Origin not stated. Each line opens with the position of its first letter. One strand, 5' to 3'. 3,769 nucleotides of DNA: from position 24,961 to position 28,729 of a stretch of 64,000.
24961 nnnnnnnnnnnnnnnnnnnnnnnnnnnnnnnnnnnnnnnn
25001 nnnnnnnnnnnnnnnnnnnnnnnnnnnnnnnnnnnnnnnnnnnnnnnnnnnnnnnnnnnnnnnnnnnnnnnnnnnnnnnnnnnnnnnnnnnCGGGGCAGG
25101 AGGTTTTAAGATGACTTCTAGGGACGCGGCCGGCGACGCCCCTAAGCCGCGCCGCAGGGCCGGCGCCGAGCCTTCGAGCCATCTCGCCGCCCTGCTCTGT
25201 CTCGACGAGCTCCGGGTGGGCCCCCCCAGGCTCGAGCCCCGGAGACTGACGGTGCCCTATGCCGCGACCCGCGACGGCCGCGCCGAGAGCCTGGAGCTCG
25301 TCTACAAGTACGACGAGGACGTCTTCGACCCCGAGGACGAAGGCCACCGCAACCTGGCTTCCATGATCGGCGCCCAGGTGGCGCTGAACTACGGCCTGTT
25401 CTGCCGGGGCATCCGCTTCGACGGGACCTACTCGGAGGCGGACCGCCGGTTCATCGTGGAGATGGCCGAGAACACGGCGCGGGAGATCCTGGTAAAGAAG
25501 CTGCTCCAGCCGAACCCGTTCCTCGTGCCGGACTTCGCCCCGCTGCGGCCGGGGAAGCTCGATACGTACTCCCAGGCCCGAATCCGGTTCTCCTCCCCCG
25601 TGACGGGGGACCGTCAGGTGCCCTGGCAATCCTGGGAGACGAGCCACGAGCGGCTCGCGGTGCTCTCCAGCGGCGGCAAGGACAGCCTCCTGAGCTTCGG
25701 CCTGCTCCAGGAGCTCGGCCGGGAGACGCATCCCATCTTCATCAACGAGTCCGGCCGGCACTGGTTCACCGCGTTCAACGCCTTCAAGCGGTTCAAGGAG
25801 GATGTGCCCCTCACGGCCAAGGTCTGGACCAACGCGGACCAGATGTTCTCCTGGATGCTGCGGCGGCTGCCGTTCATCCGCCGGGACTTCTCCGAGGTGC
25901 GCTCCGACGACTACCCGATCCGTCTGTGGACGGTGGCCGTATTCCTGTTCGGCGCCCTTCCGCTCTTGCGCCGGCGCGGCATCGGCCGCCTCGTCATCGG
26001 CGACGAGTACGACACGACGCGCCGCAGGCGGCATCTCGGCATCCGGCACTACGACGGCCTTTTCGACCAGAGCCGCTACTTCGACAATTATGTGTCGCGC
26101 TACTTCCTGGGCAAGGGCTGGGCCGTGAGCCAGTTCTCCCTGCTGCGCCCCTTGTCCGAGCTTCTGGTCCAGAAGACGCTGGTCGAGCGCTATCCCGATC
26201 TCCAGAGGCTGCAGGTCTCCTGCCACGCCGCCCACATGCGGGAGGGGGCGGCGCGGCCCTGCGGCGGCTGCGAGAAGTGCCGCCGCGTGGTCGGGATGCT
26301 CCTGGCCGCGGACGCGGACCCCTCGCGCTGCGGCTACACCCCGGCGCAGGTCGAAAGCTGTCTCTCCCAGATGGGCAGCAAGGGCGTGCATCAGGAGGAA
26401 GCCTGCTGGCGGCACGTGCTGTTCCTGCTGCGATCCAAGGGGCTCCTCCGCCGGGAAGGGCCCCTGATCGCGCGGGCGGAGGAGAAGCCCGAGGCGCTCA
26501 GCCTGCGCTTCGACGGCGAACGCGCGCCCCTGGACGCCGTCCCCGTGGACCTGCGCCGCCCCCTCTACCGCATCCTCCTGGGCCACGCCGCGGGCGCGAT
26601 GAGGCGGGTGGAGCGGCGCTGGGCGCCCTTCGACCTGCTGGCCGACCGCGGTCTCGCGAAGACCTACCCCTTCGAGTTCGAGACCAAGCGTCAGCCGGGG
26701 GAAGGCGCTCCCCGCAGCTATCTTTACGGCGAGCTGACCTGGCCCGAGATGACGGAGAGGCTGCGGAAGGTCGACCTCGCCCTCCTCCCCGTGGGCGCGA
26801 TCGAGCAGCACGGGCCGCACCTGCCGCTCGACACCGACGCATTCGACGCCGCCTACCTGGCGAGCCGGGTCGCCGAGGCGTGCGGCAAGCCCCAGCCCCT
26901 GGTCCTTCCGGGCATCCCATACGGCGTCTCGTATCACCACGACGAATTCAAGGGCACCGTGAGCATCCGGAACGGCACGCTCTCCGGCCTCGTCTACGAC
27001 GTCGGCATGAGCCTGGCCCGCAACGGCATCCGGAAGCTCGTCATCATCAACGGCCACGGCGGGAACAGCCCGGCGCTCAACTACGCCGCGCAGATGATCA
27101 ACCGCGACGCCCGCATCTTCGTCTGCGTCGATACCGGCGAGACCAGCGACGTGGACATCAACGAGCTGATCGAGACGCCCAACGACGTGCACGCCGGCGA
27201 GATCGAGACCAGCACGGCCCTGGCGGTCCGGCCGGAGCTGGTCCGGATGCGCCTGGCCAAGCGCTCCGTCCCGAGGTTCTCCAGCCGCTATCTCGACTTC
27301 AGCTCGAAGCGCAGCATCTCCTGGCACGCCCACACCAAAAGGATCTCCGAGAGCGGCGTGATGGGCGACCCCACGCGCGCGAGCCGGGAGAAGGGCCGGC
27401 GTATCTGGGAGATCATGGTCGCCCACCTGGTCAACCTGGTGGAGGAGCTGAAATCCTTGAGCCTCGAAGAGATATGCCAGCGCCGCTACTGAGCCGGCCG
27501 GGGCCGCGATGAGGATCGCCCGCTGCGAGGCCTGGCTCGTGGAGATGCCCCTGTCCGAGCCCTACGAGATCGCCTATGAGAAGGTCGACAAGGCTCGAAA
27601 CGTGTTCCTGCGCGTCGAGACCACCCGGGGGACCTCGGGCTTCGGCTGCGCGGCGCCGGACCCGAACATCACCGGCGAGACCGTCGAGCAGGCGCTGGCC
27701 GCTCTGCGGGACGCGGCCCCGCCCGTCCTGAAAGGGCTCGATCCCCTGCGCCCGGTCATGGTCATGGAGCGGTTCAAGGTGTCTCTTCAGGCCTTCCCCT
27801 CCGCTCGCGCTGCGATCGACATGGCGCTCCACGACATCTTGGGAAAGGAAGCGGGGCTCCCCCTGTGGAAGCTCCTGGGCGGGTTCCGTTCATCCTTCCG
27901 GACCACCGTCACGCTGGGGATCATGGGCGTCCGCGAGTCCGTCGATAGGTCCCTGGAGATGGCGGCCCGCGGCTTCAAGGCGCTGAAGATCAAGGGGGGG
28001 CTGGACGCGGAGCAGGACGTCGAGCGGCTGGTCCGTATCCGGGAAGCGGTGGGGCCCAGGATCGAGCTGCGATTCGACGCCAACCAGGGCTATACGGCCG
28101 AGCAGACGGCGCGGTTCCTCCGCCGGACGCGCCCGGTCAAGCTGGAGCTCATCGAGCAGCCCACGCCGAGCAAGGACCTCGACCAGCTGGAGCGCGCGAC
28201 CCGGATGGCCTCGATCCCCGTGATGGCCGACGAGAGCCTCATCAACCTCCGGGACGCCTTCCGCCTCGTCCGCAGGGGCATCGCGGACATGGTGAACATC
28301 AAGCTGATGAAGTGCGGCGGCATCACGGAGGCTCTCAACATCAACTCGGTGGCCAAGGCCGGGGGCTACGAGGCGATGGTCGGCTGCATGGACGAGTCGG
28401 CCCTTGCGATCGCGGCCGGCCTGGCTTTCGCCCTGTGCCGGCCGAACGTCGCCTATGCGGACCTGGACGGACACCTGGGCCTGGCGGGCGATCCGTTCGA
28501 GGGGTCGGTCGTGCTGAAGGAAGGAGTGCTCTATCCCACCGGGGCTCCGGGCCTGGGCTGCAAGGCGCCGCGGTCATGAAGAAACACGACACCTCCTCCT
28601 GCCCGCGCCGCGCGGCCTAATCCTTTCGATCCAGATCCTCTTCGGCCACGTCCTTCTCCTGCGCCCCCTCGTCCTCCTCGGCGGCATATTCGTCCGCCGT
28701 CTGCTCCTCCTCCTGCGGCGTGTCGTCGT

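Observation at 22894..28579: Four-gene operon combining a PLP enzyme, DUF1611, a PP-loop-ATPase/creatininase fusion and a dipeptide epimerase, with no pathway I can name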

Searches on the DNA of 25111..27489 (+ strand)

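Call 107: search_rna_families(sources=[L014, L019, L039, L052, L069, L082], threshold=gathering)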
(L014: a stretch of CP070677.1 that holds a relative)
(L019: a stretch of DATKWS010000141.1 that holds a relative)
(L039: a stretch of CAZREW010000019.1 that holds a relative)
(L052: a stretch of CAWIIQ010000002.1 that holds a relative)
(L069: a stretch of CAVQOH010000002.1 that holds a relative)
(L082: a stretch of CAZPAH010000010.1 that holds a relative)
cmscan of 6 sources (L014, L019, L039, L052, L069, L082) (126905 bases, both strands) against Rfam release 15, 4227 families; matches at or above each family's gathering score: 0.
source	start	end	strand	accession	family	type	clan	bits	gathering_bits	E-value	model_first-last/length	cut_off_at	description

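Call 108: search_rna_families(sources=[L010, L025, L040, L070, L072, L075], threshold=gathering)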
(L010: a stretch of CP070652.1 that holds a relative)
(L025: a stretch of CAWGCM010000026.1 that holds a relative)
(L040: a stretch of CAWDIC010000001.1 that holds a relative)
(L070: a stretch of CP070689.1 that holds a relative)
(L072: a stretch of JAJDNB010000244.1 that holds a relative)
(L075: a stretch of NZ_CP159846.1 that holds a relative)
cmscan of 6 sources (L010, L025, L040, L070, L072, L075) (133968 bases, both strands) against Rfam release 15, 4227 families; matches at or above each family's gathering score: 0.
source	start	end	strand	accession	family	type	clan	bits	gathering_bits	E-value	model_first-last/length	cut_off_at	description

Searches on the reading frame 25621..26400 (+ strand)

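Call 39: search_protein_families(library=pfam, proteins=[window:25621-26400:+], max_evalue=10)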
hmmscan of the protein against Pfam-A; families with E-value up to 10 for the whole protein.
window:25621-26400:+ (260 aa): 1 family
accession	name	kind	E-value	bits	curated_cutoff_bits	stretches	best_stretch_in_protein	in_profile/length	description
PF01507.26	PAPS_reduct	-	0.15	12.5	22.5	1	12-74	2-63/175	Phosphoadenosine phosphosulfate reductase domain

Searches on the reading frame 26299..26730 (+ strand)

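Call 39: search_protein_families(library=pfam, proteins=[window:26299-26730:+], max_evalue=10)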
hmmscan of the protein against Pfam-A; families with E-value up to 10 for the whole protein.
window:26299-26730:+ (144 aa): 1 family
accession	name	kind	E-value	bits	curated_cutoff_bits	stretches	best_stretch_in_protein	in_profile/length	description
PF03501.21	S10_plectin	-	0.12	12.8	26.9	1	17-49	39-71/93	Plectin/S10 domain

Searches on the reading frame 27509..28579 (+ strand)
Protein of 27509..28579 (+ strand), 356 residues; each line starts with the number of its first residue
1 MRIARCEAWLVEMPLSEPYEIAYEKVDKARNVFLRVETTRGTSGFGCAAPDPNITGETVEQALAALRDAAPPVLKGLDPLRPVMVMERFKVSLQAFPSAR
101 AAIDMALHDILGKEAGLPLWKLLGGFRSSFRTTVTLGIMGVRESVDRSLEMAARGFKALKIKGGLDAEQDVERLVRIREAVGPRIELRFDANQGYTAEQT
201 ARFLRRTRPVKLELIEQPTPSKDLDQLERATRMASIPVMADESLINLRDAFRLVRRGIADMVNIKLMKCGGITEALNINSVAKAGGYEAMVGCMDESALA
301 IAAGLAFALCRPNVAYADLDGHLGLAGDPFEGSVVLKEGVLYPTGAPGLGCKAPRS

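Call 3: search_protein_families(library=pfam, proteins=[window:27509-28579:+], max_evalue=0.01)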
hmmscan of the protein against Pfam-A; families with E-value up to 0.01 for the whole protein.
window:27509-28579:+ (356 aa): 4 families
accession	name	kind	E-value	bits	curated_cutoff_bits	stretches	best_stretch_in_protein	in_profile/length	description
PF13378.12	MR_MLE_C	-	4.5e-50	170.8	29.4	1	149-351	7-213/219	Enolase C-terminal domain-like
PF02746.21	MR_MLE_N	-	1.4e-16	61.2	22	1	13-124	11-117/117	Mandelate racemase / muconate lactonizing enzyme, N-terminal domain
PF07476.17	MAAL_C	-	0.00076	19.2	27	1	224-293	126-197/249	Methylaspartate ammonia-lyase C-terminus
PF00113.28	Enolase_C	-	0.0084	15.9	21.5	0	212-292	151-234/296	Enolase, C-terminal TIM barrel domain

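Call 4: search_protein_families(library=ncbifam, proteins=[window:27509-28579:+], max_evalue=0.01)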
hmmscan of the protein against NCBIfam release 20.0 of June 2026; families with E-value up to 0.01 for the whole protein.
window:27509-28579:+ (356 aa): 18 families
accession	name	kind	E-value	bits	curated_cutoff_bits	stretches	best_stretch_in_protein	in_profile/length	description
NF041118.1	A_G_epim_Thtga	equivalog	9e-63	212.4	500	1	8-335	8-333/341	L-Ala-D/L-Glu epimerase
TIGR02534.1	mucon_cyclo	subfamily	2.3e-53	181.6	334.95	1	4-351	2-355/368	muconate/chloromuconate family cycloisomerase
NF042940.1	racemase_DgcA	equivalog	6.9e-50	170.1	400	1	12-341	7-314/323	N-acetyl-D-Glu racemase DgcA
TIGR01928.1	menC_lowGC_arch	equivalog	8.8e-37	126.9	200.65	1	11-310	3-299/325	o-succinylbenzoate synthase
NF011708.0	PRK15129.1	equivalog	4.5e-35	121.2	343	1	13-334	11-312/321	L-Ala-D/L-Glu epimerase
NF043002.1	HProlDhtase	equivalog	2.5e-30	105.6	500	1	1-350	1-351/366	cis-3-hydroxy-L-proline dehydratase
NF040866.1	AraD_Arch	equivalog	6.9e-28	97.7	650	1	101-350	105-358/372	arabinonate dehydratase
NF047820.1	TalGalacDh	equivalog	9.7e-28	97.1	500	1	99-287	107-299/371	L-talarate/galactarate dehydratase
NF043051.1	ManoateDhtManD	equivalog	3.8e-27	95.1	550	2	174-352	195-374/403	D-mannonate dehydratase ManD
NF010624.0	PRK14017.1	equivalog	7.5e-27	94.4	311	1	28-315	12-307/382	galactonate dehydratase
NF011654.0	PRK15072.1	subfamily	7.5e-26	90.9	430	2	174-352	196-375/404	D-galactonate dehydratase family protein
NF002782.0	PRK02901.1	equivalog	6.2e-22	78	288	1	153-317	100-264/328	o-succinylbenzoate synthase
TIGR01927.1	menC_gam_Gplu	equivalog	1.1e-21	77.5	130.55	1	12-314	4-287/307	o-succinylbenzoate synthase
NF040790.2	glucon_galact_dh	equivalog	1.6e-21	76.6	750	1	97-287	91-294/390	bifunctional D-gluconate/D-galactonate dehydratase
NF002739.0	PRK02714.1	equivalog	4.6e-18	65.8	259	1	12-308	11-287/320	o-succinylbenzoate synthase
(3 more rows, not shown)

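Call 27: search_solved_structures(query=window:27509-28576:+, max_evalue=1e-25)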
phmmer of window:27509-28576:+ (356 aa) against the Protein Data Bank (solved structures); distinct sequences matched with E-value up to 1e-25: 32.
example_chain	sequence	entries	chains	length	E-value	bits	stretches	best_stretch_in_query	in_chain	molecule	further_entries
3rit_A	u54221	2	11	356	2.6e-69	237.4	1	1-354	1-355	Dipeptide epimerase | Putative chloromuconate cycloisomerase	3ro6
3jva_A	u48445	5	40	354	1.8e-68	234.6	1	9-350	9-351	Dipeptide Epimerase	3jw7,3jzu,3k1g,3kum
1jpm_A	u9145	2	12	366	8.6e-62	212.6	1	1-351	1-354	L-Ala-D/L-Glu Epimerase | similar to chloromuconate cycloisomerase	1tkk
2p88_A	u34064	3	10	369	8.4e-54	186.4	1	1-328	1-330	Mandelate racemase/muconate lactonizing enzyme family protein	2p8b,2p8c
3u9i_A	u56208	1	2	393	3e-52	181.3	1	11-341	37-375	Mandelate racemase/muconate lactonizing enzyme, C-terminal domain protein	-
3r0k_A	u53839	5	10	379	4e-50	174.3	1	7-338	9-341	Enzyme of enolase superfamily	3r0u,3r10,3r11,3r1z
3s5s_A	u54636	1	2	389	1.3e-49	172.6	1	7-339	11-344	Mandelate racemase/muconate lactonizing enzyme family protein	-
2zad_A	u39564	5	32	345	8.4e-48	166.6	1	10-335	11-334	Muconate cycloisomerase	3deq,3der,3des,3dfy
3q45_A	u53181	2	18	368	1.2e-46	162.8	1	3-351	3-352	Mandelate racemase/muconate lactonizing enzyme family; possible chloromuconate cycloisomer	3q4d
3ik4_A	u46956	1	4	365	7e-41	143.9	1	7-350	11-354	Mandelate racemase/muconate lactonizing protein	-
3iji_A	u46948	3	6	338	3.4e-40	141.6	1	31-351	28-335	Muconate cycloisomerase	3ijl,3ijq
3my9_A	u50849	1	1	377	5.3e-38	134.4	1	5-352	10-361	Muconate cycloisomerase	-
1nu5_A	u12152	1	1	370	4.8e-37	131.3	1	2-323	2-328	Chloromuconate cycloisomerase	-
2qde_A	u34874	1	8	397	1.5e-36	129.6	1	12-351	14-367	Mandelate racemase/muconate lactonizing enzyme family protein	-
2qdd_A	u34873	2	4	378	2e-36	129.2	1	1-351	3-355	Mandelate racemase/muconate lactonizing enzyme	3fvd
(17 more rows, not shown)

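Call 44: search_solved_structures(query=window:27509-28576:+, max_evalue=1e-55, show_alignments=3)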
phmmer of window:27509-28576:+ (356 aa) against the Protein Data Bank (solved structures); distinct sequences matched with E-value up to 1e-55: 3.
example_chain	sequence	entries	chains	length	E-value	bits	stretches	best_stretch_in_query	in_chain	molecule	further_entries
3rit_A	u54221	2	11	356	2.6e-69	237.4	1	1-354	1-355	Dipeptide epimerase | Putative chloromuconate cycloisomerase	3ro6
3jva_A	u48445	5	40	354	1.8e-68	234.6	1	9-350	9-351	Dipeptide Epimerase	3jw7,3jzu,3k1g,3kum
1jpm_A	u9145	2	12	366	8.6e-62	212.6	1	1-351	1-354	L-Ala-D/L-Glu Epimerase | similar to chloromuconate cycloisomerase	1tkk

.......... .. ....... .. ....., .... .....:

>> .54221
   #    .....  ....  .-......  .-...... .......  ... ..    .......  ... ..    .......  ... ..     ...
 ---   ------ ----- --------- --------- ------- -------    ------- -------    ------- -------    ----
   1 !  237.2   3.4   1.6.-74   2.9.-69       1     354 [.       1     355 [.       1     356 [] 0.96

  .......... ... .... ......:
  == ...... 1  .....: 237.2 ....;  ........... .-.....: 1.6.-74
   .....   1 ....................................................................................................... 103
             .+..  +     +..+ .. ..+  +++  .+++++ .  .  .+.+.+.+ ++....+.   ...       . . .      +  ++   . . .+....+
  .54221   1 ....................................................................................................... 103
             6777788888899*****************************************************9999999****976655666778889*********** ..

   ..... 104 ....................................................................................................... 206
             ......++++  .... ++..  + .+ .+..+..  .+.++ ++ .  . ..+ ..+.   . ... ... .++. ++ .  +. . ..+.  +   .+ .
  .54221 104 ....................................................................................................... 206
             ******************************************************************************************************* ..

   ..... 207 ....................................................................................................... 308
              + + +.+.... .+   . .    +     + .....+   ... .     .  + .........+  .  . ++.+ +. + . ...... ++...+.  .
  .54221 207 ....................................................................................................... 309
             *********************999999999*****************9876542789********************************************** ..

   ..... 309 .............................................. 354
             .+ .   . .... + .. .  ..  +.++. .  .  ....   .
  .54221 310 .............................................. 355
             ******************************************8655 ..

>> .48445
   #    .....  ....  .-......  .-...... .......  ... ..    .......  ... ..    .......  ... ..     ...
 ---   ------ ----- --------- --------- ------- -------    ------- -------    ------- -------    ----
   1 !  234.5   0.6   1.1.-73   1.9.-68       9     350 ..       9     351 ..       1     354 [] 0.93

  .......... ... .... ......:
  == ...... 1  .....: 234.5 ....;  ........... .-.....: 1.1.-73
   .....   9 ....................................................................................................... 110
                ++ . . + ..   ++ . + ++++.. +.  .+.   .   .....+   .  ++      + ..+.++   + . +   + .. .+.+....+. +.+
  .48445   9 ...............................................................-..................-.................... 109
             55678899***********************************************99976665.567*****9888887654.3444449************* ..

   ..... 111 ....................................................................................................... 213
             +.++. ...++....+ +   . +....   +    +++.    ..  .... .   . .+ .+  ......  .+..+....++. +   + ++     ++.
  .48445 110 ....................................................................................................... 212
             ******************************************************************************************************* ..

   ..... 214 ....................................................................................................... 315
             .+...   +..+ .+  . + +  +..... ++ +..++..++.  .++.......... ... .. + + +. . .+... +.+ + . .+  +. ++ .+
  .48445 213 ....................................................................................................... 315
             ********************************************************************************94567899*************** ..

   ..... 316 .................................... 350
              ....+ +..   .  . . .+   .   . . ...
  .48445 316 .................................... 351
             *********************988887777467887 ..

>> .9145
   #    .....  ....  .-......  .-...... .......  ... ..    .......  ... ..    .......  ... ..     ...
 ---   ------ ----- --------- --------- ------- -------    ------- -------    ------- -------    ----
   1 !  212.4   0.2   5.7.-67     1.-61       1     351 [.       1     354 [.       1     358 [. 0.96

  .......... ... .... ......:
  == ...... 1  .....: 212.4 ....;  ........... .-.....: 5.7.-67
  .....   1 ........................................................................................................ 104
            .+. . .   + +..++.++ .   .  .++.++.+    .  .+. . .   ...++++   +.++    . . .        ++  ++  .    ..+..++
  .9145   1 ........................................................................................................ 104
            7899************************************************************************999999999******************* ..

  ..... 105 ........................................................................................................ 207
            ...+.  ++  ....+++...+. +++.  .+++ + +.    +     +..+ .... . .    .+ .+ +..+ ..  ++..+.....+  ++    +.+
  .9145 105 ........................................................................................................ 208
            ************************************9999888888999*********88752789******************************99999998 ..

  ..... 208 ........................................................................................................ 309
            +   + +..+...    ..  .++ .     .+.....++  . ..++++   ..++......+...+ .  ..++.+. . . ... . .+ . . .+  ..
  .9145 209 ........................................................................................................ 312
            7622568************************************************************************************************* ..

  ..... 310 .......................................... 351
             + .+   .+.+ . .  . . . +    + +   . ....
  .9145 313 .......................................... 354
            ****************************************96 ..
